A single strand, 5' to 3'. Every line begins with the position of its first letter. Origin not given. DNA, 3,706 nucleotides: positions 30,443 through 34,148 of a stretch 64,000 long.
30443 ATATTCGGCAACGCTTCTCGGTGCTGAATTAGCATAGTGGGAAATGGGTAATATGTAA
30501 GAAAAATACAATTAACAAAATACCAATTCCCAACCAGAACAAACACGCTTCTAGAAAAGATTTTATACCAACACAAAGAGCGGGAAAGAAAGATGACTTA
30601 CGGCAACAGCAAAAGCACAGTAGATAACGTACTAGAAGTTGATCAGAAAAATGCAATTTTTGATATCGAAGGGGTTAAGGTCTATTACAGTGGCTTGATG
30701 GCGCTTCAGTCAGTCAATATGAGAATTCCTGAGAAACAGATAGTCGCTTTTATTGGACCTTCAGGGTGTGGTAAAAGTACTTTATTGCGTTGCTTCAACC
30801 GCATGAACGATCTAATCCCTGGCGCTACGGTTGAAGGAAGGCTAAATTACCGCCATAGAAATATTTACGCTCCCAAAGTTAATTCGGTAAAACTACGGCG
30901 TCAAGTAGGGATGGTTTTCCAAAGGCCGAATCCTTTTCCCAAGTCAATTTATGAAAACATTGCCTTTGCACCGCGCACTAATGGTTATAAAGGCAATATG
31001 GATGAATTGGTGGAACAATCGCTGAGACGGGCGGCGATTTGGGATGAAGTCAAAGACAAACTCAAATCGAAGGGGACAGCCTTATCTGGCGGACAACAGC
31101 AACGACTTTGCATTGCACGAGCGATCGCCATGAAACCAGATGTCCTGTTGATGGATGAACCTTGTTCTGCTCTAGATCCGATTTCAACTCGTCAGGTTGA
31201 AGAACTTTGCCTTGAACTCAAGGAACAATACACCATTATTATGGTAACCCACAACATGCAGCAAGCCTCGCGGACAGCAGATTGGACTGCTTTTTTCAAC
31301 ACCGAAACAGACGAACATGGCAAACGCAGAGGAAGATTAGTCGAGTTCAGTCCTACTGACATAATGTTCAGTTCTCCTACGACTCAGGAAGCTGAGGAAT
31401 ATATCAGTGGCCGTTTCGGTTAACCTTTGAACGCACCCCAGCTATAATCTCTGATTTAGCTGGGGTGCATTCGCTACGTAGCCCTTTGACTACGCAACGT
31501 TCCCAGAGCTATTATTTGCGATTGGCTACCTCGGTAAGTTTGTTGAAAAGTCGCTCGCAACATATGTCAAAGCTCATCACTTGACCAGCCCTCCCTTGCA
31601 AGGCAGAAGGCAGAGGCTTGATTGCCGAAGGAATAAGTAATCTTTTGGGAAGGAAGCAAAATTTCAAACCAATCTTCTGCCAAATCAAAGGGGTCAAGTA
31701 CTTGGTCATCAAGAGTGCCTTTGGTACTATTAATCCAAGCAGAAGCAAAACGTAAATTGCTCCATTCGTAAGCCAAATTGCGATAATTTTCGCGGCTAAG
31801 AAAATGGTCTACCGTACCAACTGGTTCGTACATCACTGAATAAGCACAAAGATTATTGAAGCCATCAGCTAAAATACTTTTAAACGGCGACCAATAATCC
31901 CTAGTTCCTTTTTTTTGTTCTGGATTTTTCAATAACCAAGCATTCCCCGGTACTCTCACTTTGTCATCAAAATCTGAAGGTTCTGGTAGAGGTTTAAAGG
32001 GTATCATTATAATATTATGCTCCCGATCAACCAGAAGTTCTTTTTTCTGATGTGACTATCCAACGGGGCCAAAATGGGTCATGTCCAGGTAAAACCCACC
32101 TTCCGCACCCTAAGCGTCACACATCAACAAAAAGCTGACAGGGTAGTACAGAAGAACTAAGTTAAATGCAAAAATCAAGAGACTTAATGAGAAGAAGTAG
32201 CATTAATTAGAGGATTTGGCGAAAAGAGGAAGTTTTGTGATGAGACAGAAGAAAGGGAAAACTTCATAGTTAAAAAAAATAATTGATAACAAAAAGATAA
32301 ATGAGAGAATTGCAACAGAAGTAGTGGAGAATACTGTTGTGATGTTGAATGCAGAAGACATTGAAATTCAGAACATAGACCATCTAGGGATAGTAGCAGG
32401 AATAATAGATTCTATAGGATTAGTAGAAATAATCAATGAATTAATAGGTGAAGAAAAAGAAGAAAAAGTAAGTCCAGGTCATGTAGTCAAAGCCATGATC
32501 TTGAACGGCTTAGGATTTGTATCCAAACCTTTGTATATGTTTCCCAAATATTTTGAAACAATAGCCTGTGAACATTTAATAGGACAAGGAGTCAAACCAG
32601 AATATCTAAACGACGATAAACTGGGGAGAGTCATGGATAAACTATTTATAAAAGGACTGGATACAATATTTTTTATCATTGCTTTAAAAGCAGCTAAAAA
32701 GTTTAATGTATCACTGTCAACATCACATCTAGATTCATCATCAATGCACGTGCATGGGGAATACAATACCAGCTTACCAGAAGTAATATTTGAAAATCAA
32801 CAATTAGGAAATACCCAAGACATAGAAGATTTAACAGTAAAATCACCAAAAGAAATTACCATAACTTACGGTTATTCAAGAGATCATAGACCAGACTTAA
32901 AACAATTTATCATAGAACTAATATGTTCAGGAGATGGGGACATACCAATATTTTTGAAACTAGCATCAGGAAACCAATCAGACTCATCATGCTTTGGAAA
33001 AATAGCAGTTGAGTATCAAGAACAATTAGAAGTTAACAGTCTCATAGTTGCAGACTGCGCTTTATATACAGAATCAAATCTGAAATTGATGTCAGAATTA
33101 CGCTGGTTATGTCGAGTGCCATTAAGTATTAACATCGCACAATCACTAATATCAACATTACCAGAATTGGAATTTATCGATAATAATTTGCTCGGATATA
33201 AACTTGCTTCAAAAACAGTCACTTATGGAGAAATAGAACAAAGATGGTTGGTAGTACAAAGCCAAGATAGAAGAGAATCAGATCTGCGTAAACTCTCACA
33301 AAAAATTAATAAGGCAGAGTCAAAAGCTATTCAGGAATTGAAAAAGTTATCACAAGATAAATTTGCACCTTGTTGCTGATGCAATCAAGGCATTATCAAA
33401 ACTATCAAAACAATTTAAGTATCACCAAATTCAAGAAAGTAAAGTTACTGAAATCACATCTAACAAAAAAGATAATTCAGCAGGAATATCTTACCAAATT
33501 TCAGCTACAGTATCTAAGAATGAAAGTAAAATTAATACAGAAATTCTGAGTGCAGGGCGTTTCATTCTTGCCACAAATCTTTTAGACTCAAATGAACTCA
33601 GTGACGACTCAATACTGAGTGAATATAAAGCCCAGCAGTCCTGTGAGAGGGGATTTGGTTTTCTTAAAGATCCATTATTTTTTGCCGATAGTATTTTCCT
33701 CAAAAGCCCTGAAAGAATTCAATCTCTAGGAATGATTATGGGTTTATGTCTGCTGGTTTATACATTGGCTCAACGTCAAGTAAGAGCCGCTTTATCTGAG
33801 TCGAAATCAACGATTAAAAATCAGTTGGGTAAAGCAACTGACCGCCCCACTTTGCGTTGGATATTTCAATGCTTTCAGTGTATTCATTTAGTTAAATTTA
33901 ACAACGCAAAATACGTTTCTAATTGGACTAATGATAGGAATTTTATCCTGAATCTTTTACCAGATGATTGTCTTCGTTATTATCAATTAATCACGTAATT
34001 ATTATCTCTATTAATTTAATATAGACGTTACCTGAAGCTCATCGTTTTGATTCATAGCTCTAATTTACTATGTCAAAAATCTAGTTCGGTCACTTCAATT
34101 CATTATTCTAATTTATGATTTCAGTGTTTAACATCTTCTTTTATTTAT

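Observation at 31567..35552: Septu-like ATPase/HNH defence pair disrupted by an IS insertion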

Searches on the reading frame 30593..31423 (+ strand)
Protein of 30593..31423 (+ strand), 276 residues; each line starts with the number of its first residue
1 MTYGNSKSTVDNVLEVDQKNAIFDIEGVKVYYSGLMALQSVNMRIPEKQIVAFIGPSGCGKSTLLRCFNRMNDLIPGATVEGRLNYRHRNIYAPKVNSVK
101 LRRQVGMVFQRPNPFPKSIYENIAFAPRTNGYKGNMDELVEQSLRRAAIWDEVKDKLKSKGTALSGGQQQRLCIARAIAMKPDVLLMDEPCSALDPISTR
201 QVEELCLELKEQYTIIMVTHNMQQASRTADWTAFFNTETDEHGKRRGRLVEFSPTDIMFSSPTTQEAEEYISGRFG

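Call 50: search_protein_families(library=pfam, proteins=[window:30593-31423:+], max_evalue=0.001)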
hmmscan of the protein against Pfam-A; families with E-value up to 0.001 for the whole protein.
window:30593-31423:+ (276 aa): 5 families
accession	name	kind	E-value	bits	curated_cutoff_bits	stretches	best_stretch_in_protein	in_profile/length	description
PF00005.33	ABC_tran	-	9.5e-32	110.9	25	1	38-191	1-136/137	ABC transporter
PF13304.12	AAA_21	-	1.3e-09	39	27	1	50-95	1-43/304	AAA domain, putative AbiEii toxin, Type IV TA system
PF02463.25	SMC_N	-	5e-06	26.5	40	1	47-232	23-209/220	RecF/RecN/SMC N terminal domain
PF13401.12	AAA_22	-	0.00019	22.2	27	1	48-149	5-75/130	AAA domain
PF03193.22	RsgA_GTPase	-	0.00026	21.3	30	1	27-69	83-127/174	RsgA GTPase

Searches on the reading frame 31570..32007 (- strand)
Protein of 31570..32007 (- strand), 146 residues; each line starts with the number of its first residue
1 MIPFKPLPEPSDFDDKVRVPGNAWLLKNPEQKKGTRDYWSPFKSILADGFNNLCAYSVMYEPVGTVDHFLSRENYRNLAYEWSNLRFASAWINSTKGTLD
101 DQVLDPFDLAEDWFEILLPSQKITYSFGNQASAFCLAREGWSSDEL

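Call 4: search_protein_families(library=padloc, proteins=[window:31570-32007:-], max_evalue=1)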
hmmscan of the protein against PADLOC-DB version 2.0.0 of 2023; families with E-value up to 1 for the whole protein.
seq(146 aa): 28 families (the best 25 are shown)
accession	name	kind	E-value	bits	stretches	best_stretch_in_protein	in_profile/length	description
PDLC00348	PtuB1|PtuB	-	5e-49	164.5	1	1-125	1-128/198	Unknown function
PDLC00323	PtuB1|PtuB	-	2e-07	28.9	1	65-108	49-92/215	Unknown function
PDLC00330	PtuB1|PtuB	-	3.3e-07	28.4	1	10-97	12-110/271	Unknown function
PDLC00337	PtuB1|PtuB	-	7.1e-07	27.3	1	41-108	46-119/216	Unknown function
PDLC00331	PtuB1|PtuB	-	1.5e-05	22.7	1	65-115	49-99/222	Unknown function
PDLC00315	PtuB1|PtuB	-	3.9e-05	21.6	1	35-101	15-81/227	Unknown function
PDLC00343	PtuB1|PtuB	-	3.9e-05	21.5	1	36-98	48-123/283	Unknown function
PDLC00336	PtuB1|PtuB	-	4.6e-05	21.2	1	44-109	56-127/250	Unknown function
PDLC00351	PtuB1|PtuB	-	0.00012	20.2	1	54-110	59-120/195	Unknown function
PDLC00324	PtuB1|PtuB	-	0.00012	19.9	1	48-94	39-86/209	Unknown function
PDLC02924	HNH_I-A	-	0.00014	20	1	20-98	19-90/198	-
PDLC00326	PtuB1|PtuB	-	0.00021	19.3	1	40-93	35-89/197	Unknown function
PDLC00321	PtuB1|PtuB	-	0.00023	19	1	44-105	32-95/223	Unknown function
PDLC00342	PtuB1|PtuB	-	0.00026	18.5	1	64-101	64-101/247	Unknown function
PDLC00358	PtuB1|PtuB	-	0.00063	17.5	1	53-109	47-104/215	Unknown function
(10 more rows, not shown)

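Call 5: search_protein_families(library=pfam, proteins=[window:31570-32007:-], max_evalue=1)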
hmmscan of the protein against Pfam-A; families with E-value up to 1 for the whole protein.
seq(146 aa): 0 families

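Call 6: search_protein_families(library=ncbifam, proteins=[window:31570-32007:-], max_evalue=1)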
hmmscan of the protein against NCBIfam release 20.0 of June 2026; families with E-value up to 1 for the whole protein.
seq(146 aa): 2 families
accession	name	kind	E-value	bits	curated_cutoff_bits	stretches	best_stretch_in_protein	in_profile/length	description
TIGR02646.1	TIGR02646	subfamily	4.6e-05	23.5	52.15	1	49-100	22-74/144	retron system putative HNH endonuclease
NF041761.1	PtuB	equivalog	0.013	15.4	150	1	42-85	36-83/218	retron Ec78 anti-phage system effector HNH endonuclease PtuB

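Call 7: find_homologous_proteins(query=window:31570-32007:-, max_evalue=0.001)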
Query seq(146 aa) (146 aa): 423 proteins with E <= 0.001 among 437 candidates; the best 120 are listed.
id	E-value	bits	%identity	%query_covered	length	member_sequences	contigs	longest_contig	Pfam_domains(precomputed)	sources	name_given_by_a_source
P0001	3.5e-97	340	100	100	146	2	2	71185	-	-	-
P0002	2.1e-67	244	73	99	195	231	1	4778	-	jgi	jgi:hypothetical protein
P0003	2.9e-67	243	74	89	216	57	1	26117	-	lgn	-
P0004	5.0e-66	239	71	99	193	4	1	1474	-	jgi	jgi:hypothetical protein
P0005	6.0e-59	216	74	79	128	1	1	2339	-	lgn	-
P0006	2.5e-57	211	64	99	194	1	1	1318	-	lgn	-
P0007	8.8e-57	209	88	62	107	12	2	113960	-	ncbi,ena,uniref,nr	ncbi:hypothetical protein [Plectonema radiosum]|uniref:hypothetical protein n=1 Tax=Plectonema radio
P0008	1.4e-56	208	64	99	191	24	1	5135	-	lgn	-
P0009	5.4e-56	207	71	86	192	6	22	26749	-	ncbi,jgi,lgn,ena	jgi:hypothetical protein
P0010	1.6e-55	205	61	99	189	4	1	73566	-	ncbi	ncbi:MAG: hypothetical protein AB4352_28670 [Hormoscilla sp.]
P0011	2.5e-55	204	71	86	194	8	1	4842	-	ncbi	ncbi:MAG: hypothetical protein ACKPEO_07675 [Sphaerospermopsis kisseleviana]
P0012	3.0e-55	204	71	86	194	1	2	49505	-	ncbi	ncbi:MAG: hypothetical protein ACKO9I_18020 [Sphaerospermopsis kisseleviana]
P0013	4.9e-55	203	63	99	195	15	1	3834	-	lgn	-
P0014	1.3e-54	202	63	99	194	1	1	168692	-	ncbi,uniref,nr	ncbi:hypothetical protein [Anabaena lutea]|uniref:TIGR02646 family protein n=1 Tax=Anabaena lutea FA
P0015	1.5e-54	202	90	60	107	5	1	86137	-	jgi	jgi:hypothetical protein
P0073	3.0e-47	178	61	86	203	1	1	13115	-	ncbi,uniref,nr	ncbi:hypothetical protein GTO91_17110 [Heliobacterium undosum]|uniref:TIGR02646 family protein n=1 T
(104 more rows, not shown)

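Call 15: find_encoding_contigs(protein=P0001, flank=6000, max_places=4)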
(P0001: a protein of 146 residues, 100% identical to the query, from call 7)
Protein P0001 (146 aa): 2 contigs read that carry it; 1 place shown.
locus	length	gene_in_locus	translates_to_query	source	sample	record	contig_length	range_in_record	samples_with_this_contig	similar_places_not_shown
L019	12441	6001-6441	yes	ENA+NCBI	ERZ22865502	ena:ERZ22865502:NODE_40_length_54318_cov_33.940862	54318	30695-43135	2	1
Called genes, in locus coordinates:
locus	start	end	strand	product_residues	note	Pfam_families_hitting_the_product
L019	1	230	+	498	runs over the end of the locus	PF11283:DUF3084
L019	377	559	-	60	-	-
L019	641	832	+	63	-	-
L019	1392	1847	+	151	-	PF03652:RuvX (weak)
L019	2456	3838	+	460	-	PF13476:AAA_23 (weak), PF13175:AAA_15, PF13304:AAA_21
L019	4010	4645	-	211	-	-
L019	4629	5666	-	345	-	PF14104:DUF4277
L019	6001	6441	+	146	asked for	-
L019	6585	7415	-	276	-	PF02463:SMC_N (faint), PF00005:ABC_tran, PF13304:AAA_21 (faint)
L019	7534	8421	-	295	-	PF00528:BPD_transp_1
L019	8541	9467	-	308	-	PF00528:BPD_transp_1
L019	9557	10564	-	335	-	PF12849:PBP_like_2, PF12727:PBP_like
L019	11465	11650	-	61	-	-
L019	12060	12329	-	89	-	PF23856:DUF7219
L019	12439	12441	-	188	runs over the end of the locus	PF02525:Flavodoxin_2 (weak), PF03358:FMN_red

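Call 31: predict_structure(alignment_id=A2)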
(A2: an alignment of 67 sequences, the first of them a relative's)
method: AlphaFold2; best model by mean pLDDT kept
length: 195 residues; sequences in the alignment: 67
mean_pLDDT: 91.0   pTM: 0.81
mean pLDDT of the five models: 91.0, 88.1, 84.6, 83.8, 72.3
residues with pLDDT >= 90: 140; 70-90: 50; 50-70: 5; < 50: 0
segments of 3 or more residues with pLDDT < 50: none
pLDDT, mean of each block of 10 residues (from residue 1): 89 98 96 91 93 86 87 93 90 79 90 92 94 95 89 91 96 94 93 81
secondary structure, 60 per line:
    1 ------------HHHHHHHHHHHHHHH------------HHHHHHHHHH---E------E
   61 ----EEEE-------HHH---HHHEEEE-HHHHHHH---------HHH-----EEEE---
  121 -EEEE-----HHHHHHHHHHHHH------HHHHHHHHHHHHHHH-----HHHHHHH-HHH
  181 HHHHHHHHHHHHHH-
elements in order: H13-27 H40-49 E65-68 E85-88 H90-96 E114-117 E122-125 H131-143 H150-164 H170-176 H178-194

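Call 34: fold_search(model_id=the predicted structure, library=pdb)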
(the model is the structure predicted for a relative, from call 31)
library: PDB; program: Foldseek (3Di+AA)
matches with E <= 10: 65; with E <= 0.001: 11
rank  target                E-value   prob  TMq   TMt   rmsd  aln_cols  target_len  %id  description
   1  9nnb_J                4.3e-07  1.00  0.60  0.56   5.5       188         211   18  Cryo-EM structure of the Retron Ec78 complex, PtuA:PtuB:RT (4:2:1) (released 2025-10-08)
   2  9u9y_H                1.1e-06  1.00  0.64  0.61   4.7       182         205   19  Cryo-EM structure of retron Ec78 effector complex (released 2025-12-10)
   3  9n6b_F                2.3e-06  1.00  0.61  0.54   4.3       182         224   16  Structure of the retron IA complex with HNH nuclease in the "up" orientation (released 2025-04-23)
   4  8eea_G                2.4e-06  1.00  0.52  0.44   7.1       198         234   17  Structure of E.coli Septu (PtuAB) complex (released 2023-12-27)
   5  9l7p_H                8.3e-06  1.00  0.59  0.54   4.4       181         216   16  Cryo-EM structure of retron Ec78 system complex (released 2025-12-10)
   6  9n69_F                8.3e-06  1.00  0.59  0.52   4.4       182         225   16  Structure of the retron IA complex with HNH nuclease in the "down" orientation (released 2025-04-23)
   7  9vhl_F                1.0e-05  1.00  0.56  0.53   5.6       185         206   18  cryoEM structure of retron-Eco7 complex (form II) (released 2026-01-07)
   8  9nnh_K                2.0e-05  1.00  0.61  0.57   4.0       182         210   18  Cryo-EM structure of the Retron Ec78 complex, PtuA:PtuB:RT (4:2:2) (released 2025-10-08)
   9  9vh1_F                6.9e-05  1.00  0.63  0.59   4.7       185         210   20  cryoEM structure of ptuA-ptuB complex in Retron-Eco7 anti-phage system (released 2025-12-03)
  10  9e90_B                9.9e-05  1.00  0.58  0.45   5.4       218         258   16  Ec83 Retron PtuA/PtuB (2-1) complex bound to ATP (released 2025-07-02)
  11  9e8z_B                1.9e-04  1.00  0.58  0.47   6.3       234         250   15  4-component structure of retron Ec83 (released 2025-07-02)
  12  9ar4_A                1.2e-01  0.33  0.28  0.06  16.8       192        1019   18  CryoEM structure of ThermoCas9 in post-cleavage state bound with the DNA containing NNNNCCA PAM (released 2025-02-26)
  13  8zcy_A                2.4e-01  0.30  0.25  0.09  14.8       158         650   13  Cryo-EM structure of eSaCas9_NNG-guide RNA-target DNA complex in an interrogation state (released 2025-11-05)
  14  8f43                  3.2e-01  0.51  0.27  0.46  11.3       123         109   16  HNH Nuclease Domain from G. stearothermophilus Cas9, K597A mutant (released 2022-12-21)
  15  7mpz                  4.8e-01  0.33  0.29  0.40  13.3       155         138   17  HNH Nuclease Domain from G. stearothermophilus Cas9 (released 2021-12-22)
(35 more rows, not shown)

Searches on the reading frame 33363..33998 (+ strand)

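Call 5: search_protein_families(library=pfam, proteins=[window:33363-33998:+], max_evalue=1)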
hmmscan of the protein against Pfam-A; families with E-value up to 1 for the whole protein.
window:33363-33998:+ (211 aa): 0 families

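Call 6: search_protein_families(library=ncbifam, proteins=[window:33363-33998:+], max_evalue=1)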
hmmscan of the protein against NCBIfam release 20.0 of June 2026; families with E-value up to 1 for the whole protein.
window:33363-33998:+ (211 aa): 3 families
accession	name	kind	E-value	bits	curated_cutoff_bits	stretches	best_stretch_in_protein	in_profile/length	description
NF033559.2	transpos_IS1634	equivalog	3.4e-38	131.9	100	1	9-202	317-482/483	IS1634 family transposase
NF045902.1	MetaloprotProALeg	equivalog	0.039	12.7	900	1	3-54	128-179/539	zinc metalloprotease ProA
NF003218.0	PRK04184.1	equivalog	0.095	11.2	274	1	20-60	124-164/539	DNA topoisomerase VI subunit B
